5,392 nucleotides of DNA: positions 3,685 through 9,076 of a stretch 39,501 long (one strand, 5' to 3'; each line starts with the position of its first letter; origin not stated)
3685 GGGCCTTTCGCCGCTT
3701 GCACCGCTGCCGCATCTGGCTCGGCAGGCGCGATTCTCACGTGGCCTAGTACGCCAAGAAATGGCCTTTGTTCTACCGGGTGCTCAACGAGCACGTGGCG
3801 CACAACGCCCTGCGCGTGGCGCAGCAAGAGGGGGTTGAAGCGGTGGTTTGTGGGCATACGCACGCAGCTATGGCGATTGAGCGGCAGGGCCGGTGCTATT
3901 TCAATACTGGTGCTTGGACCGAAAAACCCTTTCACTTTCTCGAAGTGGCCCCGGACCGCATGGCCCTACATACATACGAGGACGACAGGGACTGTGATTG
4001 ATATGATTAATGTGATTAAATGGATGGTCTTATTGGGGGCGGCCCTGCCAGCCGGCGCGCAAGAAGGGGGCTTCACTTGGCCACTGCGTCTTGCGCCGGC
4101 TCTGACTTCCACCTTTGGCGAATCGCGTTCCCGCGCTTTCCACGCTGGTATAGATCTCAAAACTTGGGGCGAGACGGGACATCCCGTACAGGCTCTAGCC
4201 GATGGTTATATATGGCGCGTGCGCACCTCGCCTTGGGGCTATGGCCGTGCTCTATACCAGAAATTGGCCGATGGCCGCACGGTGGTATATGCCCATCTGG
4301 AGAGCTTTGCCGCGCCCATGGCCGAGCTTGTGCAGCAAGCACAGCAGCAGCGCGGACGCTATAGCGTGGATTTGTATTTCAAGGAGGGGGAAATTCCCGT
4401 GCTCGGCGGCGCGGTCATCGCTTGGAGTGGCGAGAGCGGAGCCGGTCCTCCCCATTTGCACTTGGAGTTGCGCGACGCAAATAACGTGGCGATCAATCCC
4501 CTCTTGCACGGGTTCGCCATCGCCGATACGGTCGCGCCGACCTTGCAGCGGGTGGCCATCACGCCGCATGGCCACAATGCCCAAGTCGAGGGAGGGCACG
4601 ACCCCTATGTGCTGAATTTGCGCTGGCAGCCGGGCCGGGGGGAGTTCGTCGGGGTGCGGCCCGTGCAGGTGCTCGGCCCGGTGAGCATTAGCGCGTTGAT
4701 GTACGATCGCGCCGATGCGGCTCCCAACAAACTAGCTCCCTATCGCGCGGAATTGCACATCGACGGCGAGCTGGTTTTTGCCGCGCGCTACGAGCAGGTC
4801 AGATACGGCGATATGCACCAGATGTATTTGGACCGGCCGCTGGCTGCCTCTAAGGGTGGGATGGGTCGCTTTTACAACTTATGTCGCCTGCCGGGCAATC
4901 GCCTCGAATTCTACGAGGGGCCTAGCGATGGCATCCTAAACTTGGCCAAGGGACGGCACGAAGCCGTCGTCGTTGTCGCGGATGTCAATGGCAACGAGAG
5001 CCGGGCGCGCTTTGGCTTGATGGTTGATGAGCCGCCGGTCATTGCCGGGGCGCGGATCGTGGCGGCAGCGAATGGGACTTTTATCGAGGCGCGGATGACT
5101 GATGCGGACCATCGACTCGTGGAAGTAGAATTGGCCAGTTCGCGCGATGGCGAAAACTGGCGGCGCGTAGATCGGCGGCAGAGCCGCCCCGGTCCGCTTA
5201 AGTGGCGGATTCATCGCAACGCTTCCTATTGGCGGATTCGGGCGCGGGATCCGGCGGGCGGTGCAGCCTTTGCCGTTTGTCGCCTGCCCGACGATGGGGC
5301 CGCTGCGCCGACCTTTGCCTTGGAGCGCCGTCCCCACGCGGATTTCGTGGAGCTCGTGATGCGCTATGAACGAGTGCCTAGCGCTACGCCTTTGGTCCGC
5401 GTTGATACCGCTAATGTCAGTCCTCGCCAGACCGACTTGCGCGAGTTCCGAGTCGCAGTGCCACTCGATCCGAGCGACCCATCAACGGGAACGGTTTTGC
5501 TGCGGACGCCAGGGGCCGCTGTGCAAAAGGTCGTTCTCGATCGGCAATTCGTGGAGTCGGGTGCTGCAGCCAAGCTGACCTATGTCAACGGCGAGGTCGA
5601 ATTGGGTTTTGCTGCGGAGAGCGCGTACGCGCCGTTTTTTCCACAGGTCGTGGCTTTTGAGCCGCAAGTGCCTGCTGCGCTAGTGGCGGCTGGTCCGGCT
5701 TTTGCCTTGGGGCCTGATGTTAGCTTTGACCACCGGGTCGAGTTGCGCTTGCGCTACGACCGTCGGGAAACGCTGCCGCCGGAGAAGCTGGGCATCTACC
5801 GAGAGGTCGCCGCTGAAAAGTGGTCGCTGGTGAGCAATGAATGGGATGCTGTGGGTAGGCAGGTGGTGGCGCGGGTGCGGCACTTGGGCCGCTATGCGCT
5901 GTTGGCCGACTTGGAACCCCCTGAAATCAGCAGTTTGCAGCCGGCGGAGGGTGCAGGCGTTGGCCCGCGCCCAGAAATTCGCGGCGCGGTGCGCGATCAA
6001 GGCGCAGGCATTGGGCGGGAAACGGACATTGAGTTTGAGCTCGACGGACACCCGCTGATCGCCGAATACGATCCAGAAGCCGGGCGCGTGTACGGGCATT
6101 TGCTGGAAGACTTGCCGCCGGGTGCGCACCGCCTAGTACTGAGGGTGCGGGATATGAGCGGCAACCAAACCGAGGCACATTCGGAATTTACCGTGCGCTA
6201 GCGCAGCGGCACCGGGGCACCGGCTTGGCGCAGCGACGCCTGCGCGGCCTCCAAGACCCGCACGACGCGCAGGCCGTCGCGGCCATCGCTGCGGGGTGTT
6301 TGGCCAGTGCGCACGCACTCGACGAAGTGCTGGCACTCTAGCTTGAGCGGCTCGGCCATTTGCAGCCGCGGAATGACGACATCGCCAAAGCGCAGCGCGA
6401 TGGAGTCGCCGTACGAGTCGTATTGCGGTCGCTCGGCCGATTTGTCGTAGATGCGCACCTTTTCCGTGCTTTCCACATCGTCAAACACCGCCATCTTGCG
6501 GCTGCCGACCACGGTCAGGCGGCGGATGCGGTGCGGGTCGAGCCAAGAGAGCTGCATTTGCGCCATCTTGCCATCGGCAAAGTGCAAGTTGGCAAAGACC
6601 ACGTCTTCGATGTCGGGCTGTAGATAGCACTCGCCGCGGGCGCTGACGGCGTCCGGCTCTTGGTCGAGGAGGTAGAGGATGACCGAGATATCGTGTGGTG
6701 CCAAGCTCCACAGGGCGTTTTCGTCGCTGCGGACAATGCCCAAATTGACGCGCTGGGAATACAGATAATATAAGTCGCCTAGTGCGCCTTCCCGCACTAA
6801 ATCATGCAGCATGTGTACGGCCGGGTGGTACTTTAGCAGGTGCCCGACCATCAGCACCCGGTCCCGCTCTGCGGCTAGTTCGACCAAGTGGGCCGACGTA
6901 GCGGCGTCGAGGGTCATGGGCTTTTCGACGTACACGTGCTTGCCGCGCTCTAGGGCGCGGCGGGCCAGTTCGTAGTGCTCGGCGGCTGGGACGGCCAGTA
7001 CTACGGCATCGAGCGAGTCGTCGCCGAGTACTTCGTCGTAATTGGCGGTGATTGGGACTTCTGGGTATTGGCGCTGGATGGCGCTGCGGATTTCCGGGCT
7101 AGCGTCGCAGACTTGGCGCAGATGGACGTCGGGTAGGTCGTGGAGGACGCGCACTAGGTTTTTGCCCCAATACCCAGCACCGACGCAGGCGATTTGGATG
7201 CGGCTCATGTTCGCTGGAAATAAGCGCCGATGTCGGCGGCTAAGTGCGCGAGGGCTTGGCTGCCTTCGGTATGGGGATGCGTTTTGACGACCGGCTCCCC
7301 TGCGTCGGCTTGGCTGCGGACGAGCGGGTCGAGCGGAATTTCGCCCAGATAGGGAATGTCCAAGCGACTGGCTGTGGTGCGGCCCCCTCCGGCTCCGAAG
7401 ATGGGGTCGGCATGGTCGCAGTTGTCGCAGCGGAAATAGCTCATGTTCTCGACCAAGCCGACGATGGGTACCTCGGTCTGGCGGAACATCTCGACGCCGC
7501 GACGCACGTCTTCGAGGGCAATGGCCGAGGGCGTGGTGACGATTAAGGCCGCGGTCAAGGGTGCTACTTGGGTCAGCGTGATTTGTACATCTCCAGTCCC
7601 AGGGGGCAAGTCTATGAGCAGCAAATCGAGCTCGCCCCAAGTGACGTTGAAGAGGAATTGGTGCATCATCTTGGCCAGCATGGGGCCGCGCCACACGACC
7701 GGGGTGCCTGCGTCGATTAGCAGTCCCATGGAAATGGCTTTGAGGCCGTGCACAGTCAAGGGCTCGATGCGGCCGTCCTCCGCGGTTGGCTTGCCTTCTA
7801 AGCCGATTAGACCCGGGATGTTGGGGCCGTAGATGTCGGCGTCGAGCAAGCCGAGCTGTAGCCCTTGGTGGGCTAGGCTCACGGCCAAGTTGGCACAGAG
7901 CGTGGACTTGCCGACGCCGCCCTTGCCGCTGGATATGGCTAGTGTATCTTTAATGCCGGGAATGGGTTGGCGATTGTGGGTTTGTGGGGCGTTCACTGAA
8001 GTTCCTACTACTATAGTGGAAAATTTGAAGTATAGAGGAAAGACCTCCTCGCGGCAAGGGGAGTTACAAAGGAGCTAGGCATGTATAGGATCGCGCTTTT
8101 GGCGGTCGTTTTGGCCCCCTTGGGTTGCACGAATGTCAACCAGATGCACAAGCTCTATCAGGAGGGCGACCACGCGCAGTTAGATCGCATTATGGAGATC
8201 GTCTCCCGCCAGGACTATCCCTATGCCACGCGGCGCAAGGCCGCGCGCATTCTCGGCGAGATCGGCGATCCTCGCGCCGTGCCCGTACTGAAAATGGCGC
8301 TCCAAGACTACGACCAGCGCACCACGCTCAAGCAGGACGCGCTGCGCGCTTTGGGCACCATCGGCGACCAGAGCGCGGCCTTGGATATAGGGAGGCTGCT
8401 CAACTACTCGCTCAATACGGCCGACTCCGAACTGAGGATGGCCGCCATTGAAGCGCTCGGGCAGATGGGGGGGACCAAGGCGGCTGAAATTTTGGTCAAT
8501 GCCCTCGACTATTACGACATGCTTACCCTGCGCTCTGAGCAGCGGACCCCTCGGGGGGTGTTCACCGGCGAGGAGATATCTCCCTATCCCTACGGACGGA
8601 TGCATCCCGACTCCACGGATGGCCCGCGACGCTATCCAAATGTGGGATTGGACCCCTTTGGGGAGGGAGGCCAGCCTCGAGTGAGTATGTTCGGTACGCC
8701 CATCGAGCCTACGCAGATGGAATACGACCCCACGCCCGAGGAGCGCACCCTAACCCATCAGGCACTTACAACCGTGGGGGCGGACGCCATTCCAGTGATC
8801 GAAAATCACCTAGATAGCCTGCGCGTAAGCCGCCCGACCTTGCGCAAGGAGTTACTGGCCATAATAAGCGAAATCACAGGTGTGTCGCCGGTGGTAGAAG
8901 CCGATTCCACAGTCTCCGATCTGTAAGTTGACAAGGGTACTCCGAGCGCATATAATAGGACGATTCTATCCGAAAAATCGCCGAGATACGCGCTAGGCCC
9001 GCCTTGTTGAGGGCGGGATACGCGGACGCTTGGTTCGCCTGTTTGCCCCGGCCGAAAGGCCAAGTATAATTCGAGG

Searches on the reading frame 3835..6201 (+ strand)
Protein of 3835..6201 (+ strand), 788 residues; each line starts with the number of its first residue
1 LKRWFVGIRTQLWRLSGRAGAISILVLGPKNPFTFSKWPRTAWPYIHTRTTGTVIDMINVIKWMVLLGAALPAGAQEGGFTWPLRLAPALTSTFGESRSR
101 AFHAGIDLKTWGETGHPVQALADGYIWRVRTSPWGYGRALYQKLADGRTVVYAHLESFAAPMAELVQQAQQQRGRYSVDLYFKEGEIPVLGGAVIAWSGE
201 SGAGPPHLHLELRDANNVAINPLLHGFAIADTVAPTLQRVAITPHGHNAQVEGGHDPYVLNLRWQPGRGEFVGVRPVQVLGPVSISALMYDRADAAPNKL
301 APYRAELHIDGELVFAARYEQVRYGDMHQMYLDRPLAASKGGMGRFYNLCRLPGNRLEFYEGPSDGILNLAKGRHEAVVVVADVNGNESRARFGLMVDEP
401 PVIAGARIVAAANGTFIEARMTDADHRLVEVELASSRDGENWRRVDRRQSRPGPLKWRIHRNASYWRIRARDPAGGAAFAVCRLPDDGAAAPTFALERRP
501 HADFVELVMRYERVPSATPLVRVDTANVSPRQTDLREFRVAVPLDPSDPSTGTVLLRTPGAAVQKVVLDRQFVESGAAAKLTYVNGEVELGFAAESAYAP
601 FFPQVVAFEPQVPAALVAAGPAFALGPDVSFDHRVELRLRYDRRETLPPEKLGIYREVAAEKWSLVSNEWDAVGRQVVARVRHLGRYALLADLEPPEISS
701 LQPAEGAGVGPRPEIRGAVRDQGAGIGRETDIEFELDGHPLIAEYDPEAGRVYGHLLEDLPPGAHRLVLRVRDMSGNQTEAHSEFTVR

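Call 34: search_protein_families(library=pfam, proteins=[window:3835-6201:+], max_evalue=0.001)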
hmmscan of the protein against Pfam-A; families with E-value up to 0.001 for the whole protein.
window:3835-6201:+ (788 aa): 2 families
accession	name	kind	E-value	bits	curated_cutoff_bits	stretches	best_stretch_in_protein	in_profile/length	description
PF01551.29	Peptidase_M23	-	1.4e-10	41.7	28.7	1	102-170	2-67/96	Peptidase family M23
PF19077.6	Big_13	-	0.00048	21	27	0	369-398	71-101/102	Bacterial Ig-like domain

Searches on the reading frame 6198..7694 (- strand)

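Call 34: search_protein_families(library=pfam, proteins=[window:6198-7694:-], max_evalue=0.001)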
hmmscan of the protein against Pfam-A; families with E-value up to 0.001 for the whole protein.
window:6198-7694:- (498 aa): 5 families
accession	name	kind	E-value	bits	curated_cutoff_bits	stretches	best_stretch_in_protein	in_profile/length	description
PF01408.29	GFO_IDH_MocA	-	2.2e-24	86.9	24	1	166-285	1-120/120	Oxidoreductase family, NAD-binding Rossmann fold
PF22725.1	GFO_IDH_MocA_C3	-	9e-15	55.2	27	1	295-401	3-122/124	GFO/IDH/MocA C-terminal domain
PF02894.22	GFO_IDH_MocA_C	-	1.1e-12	48.6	22.9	1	327-497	42-218/218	Oxidoreductase family, C-terminal alpha/beta domain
PF01118.30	Semialdhyde_dh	-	0.00016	22.5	26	1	168-254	2-93/121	Semialdehyde dehydrogenase, NAD binding domain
PF03447.22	NAD_binding_3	-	0.00021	22.4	24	1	172-279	1-111/116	Homoserine dehydrogenase, NAD binding domain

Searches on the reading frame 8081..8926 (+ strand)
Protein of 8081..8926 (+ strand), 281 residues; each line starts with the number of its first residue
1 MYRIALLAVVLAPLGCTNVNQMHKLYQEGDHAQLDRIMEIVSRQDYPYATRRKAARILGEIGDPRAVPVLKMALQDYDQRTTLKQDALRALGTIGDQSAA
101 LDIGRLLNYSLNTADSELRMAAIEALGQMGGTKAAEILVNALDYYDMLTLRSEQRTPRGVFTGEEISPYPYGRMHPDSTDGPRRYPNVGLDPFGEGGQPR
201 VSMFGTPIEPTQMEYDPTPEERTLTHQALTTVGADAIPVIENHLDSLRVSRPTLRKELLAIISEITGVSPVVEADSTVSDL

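Call 34: search_protein_families(library=pfam, proteins=[window:8081-8926:+], max_evalue=0.001)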
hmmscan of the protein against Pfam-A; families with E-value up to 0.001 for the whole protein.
window:8081-8926:+ (281 aa): 2 families
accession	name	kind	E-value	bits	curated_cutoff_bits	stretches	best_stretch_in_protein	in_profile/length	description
PF03130.22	HEAT_PBS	-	1.6e-17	62.4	20.9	2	51-76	2-27/27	PBS lyase HEAT-like repeat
PF13646.12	HEAT_2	-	4.6e-17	62.5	27.7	2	43-99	9-63/88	HEAT repeats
